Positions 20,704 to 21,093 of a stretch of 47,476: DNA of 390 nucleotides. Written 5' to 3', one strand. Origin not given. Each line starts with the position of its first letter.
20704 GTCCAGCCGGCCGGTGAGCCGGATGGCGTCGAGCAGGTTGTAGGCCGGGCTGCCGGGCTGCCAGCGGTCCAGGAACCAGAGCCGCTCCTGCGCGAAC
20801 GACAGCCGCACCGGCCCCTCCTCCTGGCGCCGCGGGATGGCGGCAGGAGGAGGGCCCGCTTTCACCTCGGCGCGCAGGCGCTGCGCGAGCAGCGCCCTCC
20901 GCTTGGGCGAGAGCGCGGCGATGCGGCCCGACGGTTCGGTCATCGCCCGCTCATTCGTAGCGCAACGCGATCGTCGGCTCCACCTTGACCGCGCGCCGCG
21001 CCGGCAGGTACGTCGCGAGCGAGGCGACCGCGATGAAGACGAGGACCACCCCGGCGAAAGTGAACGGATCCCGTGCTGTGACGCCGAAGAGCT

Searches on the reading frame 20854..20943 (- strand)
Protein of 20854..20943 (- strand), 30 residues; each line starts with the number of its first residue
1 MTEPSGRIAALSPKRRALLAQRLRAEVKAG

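Call 31: search_solved_structures(query=A1, max_evalue=10, show_alignments=4)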
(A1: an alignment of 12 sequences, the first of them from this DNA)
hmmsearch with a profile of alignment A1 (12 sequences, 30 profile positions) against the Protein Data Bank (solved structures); distinct sequences matched with E-value up to 10: 15.
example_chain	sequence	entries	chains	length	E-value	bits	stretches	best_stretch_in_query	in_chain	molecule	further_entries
9zem_A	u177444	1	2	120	4.8e-07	32.7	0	6-15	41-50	HeliScrew4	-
8q05_Z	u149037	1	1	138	0.0011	22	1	9-25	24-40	CsLinker (alpha3-alpha4)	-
7lo0_I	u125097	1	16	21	0.053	16.6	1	11-23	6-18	Serine/threonine-protein kinase tousled-like 2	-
7qgs_A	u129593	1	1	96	0.18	14.9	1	12-23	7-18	Histone acetyltransferase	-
1l8c_A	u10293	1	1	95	0.37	13.9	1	12-23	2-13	CREB-binding protein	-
1r8u_B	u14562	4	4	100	0.4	13.8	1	12-23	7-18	CREB-binding protein | Crebbp protein | Histone lysine acetyltransferase CREBBP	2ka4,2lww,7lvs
1u2n_A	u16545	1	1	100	0.4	13.8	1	12-23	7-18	CREB binding protein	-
1l3e_B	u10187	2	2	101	0.41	13.8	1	12-23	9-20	p300 protein | E1A-associated protein p300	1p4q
1oai_A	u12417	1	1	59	0.46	13.6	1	11-21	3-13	NUCLEAR RNA EXPORT FACTOR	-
1go5_A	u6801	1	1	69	0.59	13.3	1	11-21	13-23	TIP ASSOCIATING PROTEIN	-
5hou_A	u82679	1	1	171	0.66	13.1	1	12-23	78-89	Cellular tumor antigen p53,CREB-binding protein fusion protein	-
7da0_B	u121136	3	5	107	1.1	12.5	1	14-26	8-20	Centromere protein S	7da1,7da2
3b0b_B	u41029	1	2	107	1.1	12.5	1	14-26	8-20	Centromere protein S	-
3vh5_A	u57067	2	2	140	1.5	12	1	14-26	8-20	CENP-S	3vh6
5lci_A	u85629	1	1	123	1.8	11.7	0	5-16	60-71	BolA-like protein 1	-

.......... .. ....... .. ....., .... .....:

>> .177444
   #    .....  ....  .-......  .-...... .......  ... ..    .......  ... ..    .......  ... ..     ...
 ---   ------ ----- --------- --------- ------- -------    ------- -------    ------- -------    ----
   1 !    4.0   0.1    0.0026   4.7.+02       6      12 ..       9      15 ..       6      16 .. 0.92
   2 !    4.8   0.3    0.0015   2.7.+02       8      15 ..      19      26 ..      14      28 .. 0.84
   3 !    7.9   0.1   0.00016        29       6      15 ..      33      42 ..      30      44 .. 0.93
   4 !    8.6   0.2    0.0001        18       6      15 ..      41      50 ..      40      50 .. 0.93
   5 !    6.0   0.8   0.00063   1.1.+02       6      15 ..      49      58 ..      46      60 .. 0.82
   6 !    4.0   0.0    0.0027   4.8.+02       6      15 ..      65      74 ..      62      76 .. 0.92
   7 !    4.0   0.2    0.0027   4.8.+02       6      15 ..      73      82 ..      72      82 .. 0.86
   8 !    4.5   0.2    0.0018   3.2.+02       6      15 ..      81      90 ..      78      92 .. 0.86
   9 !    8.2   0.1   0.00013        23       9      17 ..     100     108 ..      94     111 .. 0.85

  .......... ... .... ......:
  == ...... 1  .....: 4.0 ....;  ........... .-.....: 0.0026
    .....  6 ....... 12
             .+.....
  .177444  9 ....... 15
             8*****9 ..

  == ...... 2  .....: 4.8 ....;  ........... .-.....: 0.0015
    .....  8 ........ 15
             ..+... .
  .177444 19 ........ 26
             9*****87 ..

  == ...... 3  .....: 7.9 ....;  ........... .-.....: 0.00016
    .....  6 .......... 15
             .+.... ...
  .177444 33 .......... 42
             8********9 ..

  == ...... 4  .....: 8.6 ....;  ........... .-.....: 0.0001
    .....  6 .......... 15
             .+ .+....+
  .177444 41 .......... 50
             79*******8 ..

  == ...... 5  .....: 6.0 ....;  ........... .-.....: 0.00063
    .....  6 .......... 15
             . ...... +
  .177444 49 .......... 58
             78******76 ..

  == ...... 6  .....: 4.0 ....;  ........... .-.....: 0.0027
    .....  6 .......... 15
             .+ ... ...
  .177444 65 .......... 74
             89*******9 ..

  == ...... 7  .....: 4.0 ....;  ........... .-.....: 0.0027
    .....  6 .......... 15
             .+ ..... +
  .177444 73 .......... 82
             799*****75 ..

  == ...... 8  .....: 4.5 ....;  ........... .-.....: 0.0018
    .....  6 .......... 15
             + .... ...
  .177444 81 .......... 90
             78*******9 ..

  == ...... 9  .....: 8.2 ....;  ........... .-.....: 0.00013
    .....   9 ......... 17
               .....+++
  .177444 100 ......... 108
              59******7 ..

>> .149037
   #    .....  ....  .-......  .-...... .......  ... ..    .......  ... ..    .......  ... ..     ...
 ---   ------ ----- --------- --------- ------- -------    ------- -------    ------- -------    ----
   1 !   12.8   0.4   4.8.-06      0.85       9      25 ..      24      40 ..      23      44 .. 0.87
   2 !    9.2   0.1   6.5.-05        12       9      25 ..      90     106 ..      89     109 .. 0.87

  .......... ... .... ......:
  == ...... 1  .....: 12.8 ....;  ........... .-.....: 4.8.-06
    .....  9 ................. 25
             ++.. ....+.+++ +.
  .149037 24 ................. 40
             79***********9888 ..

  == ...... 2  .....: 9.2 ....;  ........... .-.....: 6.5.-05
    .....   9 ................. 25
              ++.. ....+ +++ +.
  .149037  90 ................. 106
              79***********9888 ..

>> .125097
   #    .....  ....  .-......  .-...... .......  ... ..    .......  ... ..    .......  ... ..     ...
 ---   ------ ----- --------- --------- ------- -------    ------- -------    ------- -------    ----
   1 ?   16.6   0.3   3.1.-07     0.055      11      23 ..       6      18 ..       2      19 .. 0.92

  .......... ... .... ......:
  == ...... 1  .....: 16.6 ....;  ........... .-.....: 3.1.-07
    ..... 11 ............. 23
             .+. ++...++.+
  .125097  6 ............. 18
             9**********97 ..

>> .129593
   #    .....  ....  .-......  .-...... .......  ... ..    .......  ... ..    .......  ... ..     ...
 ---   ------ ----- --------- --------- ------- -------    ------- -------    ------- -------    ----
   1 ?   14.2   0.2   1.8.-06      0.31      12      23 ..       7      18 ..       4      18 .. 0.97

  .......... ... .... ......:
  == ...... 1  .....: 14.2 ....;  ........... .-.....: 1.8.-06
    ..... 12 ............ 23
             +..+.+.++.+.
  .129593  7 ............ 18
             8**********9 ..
